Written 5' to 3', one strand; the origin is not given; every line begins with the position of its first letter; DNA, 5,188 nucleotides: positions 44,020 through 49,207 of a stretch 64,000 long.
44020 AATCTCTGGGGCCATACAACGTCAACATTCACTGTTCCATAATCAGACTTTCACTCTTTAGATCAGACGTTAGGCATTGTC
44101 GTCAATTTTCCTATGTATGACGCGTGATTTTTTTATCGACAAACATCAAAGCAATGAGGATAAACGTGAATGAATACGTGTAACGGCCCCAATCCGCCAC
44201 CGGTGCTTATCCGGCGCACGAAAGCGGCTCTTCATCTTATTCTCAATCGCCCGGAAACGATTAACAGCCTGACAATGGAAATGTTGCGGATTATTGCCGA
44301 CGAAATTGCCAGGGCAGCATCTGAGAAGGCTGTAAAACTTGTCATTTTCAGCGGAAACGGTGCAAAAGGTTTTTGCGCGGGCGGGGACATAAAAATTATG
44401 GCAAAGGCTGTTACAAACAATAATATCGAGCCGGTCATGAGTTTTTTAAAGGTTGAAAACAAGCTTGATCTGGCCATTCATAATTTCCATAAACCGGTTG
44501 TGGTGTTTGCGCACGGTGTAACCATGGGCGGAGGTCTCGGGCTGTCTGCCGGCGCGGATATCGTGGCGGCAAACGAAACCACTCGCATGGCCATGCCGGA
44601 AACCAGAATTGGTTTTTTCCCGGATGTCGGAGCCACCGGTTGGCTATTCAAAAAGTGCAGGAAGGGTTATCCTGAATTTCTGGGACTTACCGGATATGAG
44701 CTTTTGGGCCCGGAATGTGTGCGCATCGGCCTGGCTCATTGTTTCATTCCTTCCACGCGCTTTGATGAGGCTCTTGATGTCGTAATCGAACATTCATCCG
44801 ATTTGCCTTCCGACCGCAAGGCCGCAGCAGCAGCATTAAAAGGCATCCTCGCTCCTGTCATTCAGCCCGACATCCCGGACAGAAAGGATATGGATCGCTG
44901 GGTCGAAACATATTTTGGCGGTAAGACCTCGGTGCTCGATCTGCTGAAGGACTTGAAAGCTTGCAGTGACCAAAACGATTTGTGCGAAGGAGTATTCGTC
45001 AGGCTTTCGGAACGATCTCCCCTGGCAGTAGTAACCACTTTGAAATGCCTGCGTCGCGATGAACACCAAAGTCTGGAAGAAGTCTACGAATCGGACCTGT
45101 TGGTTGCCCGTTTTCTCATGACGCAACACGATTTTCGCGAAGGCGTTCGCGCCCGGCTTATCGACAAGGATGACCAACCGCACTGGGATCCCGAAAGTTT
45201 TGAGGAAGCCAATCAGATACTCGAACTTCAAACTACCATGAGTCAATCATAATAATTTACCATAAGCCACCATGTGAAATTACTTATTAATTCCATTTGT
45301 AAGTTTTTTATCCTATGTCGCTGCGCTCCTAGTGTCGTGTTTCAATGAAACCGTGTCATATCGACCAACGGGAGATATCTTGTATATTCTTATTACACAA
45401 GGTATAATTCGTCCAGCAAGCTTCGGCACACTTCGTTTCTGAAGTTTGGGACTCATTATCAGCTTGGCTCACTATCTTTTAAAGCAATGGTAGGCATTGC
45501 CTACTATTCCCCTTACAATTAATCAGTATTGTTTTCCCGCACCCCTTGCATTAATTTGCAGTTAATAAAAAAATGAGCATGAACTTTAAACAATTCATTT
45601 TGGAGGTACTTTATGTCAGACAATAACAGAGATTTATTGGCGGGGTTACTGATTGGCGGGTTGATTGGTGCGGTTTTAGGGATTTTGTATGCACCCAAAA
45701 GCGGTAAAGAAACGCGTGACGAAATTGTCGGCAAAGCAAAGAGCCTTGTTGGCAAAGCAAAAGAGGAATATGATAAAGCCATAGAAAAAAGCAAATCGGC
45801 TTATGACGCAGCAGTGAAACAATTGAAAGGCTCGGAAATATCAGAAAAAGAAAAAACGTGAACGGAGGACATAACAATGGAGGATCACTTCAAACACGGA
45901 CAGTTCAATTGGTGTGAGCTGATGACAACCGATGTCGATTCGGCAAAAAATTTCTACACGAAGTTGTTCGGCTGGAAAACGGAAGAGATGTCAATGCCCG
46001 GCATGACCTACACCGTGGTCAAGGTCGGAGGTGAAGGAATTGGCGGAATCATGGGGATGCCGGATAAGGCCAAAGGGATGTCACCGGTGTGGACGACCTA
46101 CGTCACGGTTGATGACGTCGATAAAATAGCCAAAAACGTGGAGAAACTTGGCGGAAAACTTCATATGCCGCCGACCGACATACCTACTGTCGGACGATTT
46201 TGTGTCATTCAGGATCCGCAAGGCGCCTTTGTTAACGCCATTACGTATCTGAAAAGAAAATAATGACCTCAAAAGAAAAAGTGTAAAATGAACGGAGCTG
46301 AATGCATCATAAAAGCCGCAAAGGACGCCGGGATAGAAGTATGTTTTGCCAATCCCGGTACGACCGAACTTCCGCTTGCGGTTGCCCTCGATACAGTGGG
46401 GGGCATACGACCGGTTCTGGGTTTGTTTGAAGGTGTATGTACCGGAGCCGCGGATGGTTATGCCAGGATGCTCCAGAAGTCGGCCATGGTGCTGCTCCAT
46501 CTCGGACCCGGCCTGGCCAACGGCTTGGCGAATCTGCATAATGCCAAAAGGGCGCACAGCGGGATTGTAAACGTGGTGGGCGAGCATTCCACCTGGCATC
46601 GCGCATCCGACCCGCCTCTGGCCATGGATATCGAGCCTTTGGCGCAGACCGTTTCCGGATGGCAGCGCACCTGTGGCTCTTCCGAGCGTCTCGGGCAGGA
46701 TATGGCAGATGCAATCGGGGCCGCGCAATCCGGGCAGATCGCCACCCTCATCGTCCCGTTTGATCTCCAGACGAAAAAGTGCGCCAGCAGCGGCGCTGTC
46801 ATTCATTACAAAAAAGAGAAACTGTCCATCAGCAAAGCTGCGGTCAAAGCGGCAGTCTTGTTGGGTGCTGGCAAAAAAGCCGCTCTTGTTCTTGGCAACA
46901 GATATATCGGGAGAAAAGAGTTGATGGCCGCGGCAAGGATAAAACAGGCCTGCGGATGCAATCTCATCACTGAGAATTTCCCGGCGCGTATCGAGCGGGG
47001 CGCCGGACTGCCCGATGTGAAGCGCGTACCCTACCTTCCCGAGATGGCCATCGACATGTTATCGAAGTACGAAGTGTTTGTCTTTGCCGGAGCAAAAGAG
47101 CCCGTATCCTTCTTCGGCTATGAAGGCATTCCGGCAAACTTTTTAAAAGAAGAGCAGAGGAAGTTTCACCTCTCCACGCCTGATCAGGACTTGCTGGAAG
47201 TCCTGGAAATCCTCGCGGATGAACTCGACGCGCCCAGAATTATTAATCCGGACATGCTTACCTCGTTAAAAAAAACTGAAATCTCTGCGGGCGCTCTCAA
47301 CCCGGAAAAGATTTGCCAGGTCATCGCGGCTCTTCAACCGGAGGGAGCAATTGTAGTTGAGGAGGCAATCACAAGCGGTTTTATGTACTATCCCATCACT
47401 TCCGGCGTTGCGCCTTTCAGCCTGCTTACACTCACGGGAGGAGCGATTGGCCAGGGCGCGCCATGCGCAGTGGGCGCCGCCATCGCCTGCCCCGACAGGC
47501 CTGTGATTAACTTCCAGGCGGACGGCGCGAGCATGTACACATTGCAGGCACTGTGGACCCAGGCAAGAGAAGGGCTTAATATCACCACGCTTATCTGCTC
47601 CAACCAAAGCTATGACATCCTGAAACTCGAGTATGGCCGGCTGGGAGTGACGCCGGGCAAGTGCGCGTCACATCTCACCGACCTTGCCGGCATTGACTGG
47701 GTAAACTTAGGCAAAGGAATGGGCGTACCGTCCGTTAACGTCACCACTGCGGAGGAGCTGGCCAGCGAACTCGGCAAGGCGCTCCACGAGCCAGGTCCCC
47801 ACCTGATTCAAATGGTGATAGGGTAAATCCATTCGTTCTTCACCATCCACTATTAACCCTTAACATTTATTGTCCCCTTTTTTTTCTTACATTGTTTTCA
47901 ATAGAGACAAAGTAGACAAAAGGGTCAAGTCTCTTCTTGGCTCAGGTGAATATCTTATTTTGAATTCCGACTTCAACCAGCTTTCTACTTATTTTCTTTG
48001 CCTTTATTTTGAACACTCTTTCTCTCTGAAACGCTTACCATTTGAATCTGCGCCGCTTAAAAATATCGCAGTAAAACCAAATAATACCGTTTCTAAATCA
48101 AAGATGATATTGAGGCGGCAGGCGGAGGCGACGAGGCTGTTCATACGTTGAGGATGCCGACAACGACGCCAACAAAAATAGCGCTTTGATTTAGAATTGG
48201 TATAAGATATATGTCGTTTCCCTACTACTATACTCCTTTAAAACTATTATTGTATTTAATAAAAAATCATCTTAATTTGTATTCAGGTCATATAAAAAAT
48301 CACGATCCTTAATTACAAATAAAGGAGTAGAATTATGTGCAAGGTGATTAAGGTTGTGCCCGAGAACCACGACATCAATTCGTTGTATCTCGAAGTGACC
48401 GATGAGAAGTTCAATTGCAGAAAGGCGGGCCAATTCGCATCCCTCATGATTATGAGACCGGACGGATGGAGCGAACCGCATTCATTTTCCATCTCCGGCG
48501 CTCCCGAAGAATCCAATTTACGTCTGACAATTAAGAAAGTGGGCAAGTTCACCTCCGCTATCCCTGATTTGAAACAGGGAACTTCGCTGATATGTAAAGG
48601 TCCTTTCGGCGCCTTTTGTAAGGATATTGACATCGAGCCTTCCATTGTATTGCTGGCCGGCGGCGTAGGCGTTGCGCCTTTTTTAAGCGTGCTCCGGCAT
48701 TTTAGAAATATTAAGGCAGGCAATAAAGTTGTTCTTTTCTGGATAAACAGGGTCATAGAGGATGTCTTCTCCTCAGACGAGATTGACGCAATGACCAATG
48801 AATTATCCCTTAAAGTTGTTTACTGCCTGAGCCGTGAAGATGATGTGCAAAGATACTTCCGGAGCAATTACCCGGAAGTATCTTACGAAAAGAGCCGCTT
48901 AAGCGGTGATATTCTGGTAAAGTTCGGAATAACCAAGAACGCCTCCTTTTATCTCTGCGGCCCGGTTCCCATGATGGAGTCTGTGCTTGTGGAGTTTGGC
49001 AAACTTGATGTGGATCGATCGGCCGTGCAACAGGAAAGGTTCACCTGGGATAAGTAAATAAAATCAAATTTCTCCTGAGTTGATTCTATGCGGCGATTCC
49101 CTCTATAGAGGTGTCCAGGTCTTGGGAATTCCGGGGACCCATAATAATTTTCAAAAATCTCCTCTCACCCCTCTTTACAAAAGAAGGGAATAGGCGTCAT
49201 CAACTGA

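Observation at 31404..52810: A-family: an approximately 80-nt conserved promoter-like cassette precedes nearly every transcription unit of a 22-kb stress/redox island (candidate novel regulon)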

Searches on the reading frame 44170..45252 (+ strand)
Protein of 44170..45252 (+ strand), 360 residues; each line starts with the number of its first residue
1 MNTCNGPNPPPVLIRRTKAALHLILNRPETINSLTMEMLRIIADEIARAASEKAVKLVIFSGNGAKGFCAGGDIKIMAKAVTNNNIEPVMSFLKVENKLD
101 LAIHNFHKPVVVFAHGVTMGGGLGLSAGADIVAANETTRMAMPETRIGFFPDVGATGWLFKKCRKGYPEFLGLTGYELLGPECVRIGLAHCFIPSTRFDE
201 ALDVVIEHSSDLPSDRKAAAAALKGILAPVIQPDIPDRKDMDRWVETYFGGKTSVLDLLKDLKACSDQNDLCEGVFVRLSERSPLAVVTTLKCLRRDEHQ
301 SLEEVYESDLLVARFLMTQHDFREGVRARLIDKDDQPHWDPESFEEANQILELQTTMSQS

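Call 11: search_protein_families(library=pfam, proteins=[window:44170-45252:+])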
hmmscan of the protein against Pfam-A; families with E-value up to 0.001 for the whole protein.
window:44170-45252:+ (360 aa): 2 families
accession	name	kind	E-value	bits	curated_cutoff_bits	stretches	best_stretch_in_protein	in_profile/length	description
PF16113.10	ECH_2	-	2.7e-84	284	27.2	1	22-348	3-327/335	Enoyl-CoA hydratase/isomerase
PF00378.25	ECH_1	-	2.3e-26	93.1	27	1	22-228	8-206/251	Enoyl-CoA hydratase/isomerase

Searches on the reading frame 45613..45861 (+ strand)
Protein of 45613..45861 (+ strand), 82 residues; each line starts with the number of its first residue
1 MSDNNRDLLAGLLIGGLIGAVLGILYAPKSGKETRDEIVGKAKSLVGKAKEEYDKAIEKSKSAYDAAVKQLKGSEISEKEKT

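Call 11: search_protein_families(library=pfam, proteins=[window:45613-45861:+])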
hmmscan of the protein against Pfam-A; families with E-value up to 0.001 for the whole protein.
window:45613-45861:+ (82 aa): 1 family
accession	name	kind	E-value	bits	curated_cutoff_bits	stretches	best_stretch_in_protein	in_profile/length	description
PF12732.12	YtxH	-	2.8e-17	63.3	37.5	1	9-69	1-57/71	YtxH-like protein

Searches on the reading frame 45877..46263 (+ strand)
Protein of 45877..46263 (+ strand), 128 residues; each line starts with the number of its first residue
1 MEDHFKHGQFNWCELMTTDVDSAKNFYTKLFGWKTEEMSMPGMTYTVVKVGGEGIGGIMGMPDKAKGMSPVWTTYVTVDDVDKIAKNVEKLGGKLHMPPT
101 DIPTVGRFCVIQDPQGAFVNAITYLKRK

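Call 11: search_protein_families(library=pfam, proteins=[window:45877-46263:+])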
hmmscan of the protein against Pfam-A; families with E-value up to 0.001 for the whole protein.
window:45877-46263:+ (128 aa): 2 families
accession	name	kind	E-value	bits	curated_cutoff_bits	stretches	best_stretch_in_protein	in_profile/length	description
PF00903.31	Glyoxalase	-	8.3e-16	58.9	20.6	1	10-117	2-117/121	Glyoxalase/Bleomycin resistance protein/Dioxygenase superfamily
PF22677.2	Ble-like_N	-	4.9e-07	29.8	24.5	1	10-50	2-40/41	Bleomycin resistance protein-like N-terminal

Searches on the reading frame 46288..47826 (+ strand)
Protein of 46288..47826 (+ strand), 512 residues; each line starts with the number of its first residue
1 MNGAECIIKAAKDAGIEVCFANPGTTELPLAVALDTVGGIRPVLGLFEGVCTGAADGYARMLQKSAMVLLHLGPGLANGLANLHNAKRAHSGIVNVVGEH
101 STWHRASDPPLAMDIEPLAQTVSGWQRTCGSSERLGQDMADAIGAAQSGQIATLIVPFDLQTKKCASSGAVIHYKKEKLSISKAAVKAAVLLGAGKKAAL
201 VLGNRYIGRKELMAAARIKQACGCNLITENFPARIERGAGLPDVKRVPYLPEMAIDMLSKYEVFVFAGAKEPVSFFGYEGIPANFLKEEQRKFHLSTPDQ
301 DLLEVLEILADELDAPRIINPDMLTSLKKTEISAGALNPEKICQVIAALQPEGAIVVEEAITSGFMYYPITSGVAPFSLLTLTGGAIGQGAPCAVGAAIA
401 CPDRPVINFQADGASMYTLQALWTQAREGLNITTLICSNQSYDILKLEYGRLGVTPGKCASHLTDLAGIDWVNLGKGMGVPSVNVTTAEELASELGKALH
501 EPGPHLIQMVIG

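Call 11: search_protein_families(library=pfam, proteins=[window:46288-47826:+])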
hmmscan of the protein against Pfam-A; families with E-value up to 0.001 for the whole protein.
window:46288-47826:+ (512 aa): 2 families
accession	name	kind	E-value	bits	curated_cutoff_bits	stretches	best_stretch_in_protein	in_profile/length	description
PF02776.23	TPP_enzyme_N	-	7.9e-25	87.4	26.8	1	1-106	1-106/119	Thiamine pyrophosphate enzyme, N-terminal TPP binding domain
PF02775.26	TPP_enzyme_C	-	2.1e-21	76.8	21.9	1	384-508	27-150/151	Thiamine pyrophosphate enzyme, C-terminal TPP binding domain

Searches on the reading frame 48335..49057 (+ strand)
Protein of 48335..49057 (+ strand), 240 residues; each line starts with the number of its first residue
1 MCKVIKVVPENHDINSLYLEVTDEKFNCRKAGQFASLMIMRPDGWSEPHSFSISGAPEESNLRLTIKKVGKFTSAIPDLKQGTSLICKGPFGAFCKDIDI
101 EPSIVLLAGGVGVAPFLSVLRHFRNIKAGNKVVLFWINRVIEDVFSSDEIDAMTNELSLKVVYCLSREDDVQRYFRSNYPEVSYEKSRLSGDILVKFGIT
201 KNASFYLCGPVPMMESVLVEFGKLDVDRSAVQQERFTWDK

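Call 11: search_protein_families(library=pfam, proteins=[window:48335-49057:+])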
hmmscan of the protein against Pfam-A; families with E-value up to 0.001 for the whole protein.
window:48335-49057:+ (240 aa): 3 families
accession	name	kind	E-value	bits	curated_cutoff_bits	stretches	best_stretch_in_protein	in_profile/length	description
PF00175.26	NAD_binding_1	-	2.4e-14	54.3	22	1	106-217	1-107/109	Oxidoreductase NAD-binding domain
PF08030.17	NAD_binding_6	-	2.5e-05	24.8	22.2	1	103-144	3-49/156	Ferric reductase NAD binding domain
PF00970.30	FAD_binding_6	-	0.00051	20.8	21.1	1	4-94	4-97/99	Oxidoreductase FAD-binding domain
